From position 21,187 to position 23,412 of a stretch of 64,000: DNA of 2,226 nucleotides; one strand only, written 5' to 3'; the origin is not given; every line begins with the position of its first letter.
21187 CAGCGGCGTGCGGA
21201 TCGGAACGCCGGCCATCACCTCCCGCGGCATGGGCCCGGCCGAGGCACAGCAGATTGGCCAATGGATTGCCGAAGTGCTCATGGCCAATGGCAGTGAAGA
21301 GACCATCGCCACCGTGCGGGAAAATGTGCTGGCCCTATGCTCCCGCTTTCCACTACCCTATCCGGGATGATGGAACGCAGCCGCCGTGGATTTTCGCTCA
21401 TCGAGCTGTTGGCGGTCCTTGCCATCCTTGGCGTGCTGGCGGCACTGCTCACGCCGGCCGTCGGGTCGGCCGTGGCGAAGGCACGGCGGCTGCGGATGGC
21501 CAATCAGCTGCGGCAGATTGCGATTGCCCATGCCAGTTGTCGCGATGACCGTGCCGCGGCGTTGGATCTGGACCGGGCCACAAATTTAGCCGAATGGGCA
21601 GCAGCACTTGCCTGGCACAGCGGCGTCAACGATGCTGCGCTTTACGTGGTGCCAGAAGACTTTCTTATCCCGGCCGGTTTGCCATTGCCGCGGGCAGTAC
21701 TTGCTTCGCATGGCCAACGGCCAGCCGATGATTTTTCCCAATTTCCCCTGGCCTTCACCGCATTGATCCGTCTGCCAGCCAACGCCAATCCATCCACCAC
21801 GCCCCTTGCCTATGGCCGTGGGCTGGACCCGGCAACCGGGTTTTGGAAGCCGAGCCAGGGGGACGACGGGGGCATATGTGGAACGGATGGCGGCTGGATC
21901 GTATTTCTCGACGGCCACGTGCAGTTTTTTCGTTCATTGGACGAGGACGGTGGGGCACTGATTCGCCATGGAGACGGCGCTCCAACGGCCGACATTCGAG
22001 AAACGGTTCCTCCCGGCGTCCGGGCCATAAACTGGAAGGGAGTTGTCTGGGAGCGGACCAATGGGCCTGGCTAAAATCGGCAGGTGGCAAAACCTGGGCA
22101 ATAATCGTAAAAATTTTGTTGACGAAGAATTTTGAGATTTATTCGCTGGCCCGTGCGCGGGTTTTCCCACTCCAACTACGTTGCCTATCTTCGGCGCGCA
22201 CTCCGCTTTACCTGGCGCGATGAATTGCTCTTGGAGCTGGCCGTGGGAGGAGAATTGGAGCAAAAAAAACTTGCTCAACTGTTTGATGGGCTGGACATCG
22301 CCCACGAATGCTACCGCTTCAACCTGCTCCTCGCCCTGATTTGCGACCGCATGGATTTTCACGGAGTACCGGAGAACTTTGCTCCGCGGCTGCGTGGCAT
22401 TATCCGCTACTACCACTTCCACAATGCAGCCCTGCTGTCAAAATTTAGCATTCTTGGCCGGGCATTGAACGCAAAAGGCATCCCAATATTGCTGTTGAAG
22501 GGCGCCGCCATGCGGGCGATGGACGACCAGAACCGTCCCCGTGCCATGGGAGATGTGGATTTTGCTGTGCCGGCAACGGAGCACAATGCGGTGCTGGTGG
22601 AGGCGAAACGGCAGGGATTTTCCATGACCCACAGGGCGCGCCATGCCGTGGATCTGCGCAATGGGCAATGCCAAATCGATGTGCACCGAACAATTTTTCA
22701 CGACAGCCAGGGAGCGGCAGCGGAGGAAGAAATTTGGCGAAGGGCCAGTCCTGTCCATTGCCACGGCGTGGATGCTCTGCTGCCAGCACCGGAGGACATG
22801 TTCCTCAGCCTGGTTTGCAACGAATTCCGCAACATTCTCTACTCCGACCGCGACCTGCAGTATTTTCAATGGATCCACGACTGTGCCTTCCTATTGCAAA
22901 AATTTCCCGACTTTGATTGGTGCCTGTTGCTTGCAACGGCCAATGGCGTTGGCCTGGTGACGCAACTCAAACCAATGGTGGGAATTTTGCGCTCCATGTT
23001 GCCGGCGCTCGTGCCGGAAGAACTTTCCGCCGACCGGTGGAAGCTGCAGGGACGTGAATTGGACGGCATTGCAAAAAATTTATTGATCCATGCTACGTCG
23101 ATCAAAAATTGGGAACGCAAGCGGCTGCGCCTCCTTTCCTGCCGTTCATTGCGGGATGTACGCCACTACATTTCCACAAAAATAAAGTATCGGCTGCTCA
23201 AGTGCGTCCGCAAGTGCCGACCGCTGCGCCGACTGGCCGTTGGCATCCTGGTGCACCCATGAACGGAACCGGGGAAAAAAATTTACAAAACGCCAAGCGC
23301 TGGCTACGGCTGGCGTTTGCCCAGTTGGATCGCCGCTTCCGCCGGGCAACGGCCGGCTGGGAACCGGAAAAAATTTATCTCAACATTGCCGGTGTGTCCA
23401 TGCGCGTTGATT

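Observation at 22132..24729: Orphan nucleotidyltransferase + HPr-kinase-like + PqqD/RRE triad with no RiPP maturase, exporter or precursor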

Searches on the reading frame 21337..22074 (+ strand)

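Call 4: search_protein_families(library=pfam, proteins=[window:21337-22074:+], max_evalue=1)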
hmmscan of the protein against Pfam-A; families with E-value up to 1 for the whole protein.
window:21337-22074:+ (245 aa): 2 families
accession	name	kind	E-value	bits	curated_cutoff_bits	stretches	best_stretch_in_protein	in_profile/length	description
PF07963.17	N_methyl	-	6.6e-08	32.3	21.2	1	14-38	2-26/27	Prokaryotic N-terminal methylation motif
PF02814.20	UreE_N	-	0.16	12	26.9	1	47-85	11-49/62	UreE urease accessory protein, N-terminal domain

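Call 5: search_protein_families(library=ncbifam, proteins=[window:21337-22074:+], max_evalue=1)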
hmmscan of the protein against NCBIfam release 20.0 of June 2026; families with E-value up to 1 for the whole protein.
window:21337-22074:+ (245 aa): 14 families
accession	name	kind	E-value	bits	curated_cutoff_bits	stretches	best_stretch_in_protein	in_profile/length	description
TIGR02532.1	IV_pilin_GFxxxE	domain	3e-08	33.2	16.3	1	16-38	1-23/24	prepilin-type N-terminal cleavage/methylation domain-containing protein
TIGR01710.1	typeII_sec_gspG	equivalog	2.4e-07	30.9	88.85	1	17-69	1-53/134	type II secretion system major pseudopilin GspG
TIGR01708.2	typeII_sec_gspH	equivalog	2e-06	27.9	80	1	17-61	2-50/169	type II secretion system minor pseudopilin GspH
NF041775.1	typeIV_PilA_Myxo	equivalog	0.00018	21.5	400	1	15-61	9-55/214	type IV pilin protein PilA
NF007862.0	PRK10574.1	equivalog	0.00023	21.3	138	1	15-57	3-45/145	prepilin peptidase-dependent pilin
TIGR02596.1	TIGR02596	subfamily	0.00033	20.8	70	1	19-60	1-42/196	Verru_Chthon cassette protein D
NF041013.1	T4P_ComGE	equivalog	0.0022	18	49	1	17-63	4-50/83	competence type IV pilus minor pilin ComGE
NF047828.1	T3SSXpsI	equivalog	0.015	15.3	150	1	17-66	2-48/132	type II secretion system protein XpsI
NF040999.1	pilin_ComGC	equivalog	0.019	15.1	75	1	17-43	2-28/84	competence type IV pilus major pilin ComGC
NF007800.0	PRK10506.1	equivalog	0.063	13.1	158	1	13-37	5-29/163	prepilin peptidase-dependent protein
TIGR01707.1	gspI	equivalog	0.11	13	44.35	1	18-53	1-36/101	type II secretion system minor pseudopilin GspI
NF007848.0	PRK10557.1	equivalog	0.15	11.3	120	1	11-62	5-60/192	prepilin peptidase-dependent protein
NF040982.1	ComGD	equivalog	0.24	11.8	70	1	17-59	2-44/139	competence type IV pilus minor pilin ComGD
NF047827.1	T3SSXpsH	equivalog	0.33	10.7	160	1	17-75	1-53/145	type II secretion system protein XpsH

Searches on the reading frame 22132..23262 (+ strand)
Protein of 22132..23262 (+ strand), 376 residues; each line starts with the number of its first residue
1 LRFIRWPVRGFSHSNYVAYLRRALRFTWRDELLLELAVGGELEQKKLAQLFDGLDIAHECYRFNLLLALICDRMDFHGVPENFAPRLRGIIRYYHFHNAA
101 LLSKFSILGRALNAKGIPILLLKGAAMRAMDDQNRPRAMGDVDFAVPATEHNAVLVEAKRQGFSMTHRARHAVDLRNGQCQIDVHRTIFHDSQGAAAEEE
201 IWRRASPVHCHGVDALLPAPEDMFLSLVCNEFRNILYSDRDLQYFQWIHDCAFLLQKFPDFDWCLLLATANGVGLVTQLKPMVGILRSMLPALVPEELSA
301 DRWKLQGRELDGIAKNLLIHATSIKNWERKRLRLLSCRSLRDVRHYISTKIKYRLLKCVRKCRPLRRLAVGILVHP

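Call 4: search_protein_families(library=pfam, proteins=[window:22132-23262:+], max_evalue=1)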
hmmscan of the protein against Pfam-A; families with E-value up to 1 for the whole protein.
window:22132-23262:+ (376 aa): 1 family
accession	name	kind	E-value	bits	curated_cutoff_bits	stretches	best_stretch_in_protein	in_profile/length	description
PF14907.12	NTP_transf_5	-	1.9e-28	100.2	31.2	1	65-290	16-248/249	Uncharacterised nucleotidyltransferase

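Call 5: search_protein_families(library=ncbifam, proteins=[window:22132-23262:+], max_evalue=1)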
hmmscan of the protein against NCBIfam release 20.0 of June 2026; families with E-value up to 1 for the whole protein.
window:22132-23262:+ (376 aa): 0 families

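Call 71: search_protein_families(library=padloc, proteins=[window:22153-23262:+], max_evalue=0.01)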
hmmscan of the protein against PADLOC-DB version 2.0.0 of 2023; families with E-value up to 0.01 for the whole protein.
window:22153-23262:+ (369 aa): 0 families

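Call 78: search_solved_structures(query=window:22153-23262:+, max_evalue=10, show_alignments=1)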
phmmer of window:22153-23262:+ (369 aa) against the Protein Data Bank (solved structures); distinct sequences matched with E-value up to 10: 2.
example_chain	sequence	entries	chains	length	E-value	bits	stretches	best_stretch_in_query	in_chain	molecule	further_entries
5f64_A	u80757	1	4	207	0.047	15.8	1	281-339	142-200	Positive transcription regulator EvgA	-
8zwn_A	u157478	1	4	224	0.055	15.6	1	281-339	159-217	DNA-binding transcriptional activator EvgA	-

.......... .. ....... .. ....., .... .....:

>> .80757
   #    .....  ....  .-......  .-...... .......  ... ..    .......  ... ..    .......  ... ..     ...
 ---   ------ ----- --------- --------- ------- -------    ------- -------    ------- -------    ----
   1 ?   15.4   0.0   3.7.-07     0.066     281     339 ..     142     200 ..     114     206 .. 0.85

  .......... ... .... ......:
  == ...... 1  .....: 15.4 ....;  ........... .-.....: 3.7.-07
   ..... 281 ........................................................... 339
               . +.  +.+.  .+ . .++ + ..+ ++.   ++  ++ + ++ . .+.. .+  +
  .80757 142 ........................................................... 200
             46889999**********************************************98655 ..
